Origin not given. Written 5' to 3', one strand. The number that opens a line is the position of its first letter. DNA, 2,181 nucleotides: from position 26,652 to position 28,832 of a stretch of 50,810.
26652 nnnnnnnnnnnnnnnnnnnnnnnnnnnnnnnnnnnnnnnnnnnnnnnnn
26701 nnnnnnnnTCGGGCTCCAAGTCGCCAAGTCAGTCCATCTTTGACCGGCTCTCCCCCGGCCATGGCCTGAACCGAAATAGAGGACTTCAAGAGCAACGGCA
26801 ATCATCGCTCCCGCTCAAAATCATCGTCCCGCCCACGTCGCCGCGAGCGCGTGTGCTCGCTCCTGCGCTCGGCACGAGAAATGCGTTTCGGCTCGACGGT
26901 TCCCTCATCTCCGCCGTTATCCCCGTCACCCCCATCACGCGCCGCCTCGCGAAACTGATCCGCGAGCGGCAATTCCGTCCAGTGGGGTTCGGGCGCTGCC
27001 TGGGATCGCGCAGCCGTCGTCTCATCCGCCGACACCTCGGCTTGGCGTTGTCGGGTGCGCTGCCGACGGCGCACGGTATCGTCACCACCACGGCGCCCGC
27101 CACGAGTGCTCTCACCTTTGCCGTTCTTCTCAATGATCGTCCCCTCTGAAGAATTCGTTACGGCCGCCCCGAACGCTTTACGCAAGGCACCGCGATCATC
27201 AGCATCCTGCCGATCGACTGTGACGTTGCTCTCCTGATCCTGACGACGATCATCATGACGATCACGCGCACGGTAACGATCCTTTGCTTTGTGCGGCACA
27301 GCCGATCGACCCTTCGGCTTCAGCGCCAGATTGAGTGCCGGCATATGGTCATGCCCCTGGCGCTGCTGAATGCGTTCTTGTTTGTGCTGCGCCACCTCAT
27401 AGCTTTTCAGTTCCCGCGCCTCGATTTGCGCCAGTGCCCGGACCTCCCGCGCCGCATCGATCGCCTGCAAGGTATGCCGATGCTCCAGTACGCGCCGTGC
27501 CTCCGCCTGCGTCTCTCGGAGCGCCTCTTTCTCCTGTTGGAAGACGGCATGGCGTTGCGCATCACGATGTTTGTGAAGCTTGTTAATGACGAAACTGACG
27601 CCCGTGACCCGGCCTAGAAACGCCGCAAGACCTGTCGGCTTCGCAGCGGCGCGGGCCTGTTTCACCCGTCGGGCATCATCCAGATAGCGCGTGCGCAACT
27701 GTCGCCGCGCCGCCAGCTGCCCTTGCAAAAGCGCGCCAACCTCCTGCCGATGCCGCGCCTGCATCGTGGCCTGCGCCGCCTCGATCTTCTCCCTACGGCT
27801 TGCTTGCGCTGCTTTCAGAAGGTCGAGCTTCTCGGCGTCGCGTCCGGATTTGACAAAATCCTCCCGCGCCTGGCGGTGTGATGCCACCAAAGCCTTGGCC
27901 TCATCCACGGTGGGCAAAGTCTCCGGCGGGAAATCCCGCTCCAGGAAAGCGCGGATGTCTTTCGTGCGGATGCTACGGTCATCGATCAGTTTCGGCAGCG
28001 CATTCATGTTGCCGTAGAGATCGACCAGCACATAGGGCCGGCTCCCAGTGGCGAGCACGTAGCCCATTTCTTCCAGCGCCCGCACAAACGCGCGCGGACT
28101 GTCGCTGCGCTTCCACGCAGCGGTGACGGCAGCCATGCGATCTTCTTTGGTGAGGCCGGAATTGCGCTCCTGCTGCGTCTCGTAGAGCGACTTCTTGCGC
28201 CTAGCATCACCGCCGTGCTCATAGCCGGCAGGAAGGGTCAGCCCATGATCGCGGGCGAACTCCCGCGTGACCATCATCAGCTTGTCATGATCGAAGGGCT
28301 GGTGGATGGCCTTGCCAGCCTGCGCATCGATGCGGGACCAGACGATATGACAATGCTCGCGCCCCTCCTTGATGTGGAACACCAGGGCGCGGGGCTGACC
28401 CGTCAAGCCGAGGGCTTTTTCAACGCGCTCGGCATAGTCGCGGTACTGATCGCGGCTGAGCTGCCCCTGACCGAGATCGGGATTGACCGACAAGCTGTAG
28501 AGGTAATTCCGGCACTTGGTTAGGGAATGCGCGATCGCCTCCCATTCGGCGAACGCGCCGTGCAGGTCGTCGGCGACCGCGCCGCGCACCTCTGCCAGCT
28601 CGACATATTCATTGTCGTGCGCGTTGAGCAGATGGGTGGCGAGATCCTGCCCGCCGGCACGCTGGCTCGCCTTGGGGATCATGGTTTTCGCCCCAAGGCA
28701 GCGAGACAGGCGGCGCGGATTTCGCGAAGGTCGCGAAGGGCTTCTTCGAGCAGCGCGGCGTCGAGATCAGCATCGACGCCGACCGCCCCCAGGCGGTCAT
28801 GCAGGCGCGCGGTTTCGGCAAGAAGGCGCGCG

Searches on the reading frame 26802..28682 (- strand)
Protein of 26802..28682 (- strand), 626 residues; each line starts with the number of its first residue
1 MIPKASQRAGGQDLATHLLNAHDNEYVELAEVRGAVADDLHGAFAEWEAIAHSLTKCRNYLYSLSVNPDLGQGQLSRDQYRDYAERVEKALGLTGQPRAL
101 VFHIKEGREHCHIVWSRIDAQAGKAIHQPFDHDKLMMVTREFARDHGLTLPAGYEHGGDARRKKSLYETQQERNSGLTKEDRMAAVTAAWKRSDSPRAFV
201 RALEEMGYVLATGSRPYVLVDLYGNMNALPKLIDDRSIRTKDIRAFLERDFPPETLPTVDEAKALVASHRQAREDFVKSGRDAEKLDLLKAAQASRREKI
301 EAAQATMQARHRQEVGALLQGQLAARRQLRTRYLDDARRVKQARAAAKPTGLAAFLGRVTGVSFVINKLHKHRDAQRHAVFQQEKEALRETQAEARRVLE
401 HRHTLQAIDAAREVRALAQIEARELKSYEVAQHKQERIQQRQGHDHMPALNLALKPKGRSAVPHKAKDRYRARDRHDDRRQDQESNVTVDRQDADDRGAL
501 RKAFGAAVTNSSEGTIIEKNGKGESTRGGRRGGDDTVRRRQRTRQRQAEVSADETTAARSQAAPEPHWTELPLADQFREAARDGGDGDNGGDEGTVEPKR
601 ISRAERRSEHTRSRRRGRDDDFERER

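Call 13: search_protein_families(library=pfam, proteins=[window:26802-28682:-], max_evalue=0.001)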
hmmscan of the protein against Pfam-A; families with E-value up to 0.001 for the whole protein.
window:26802-28682:- (626 aa): 1 family
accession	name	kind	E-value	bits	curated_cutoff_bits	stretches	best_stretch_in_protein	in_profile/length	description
PF03432.20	Relaxase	-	1.3e-17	64.7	24.6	1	27-148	10-132/132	MobA/VirD2-like, nuclease domain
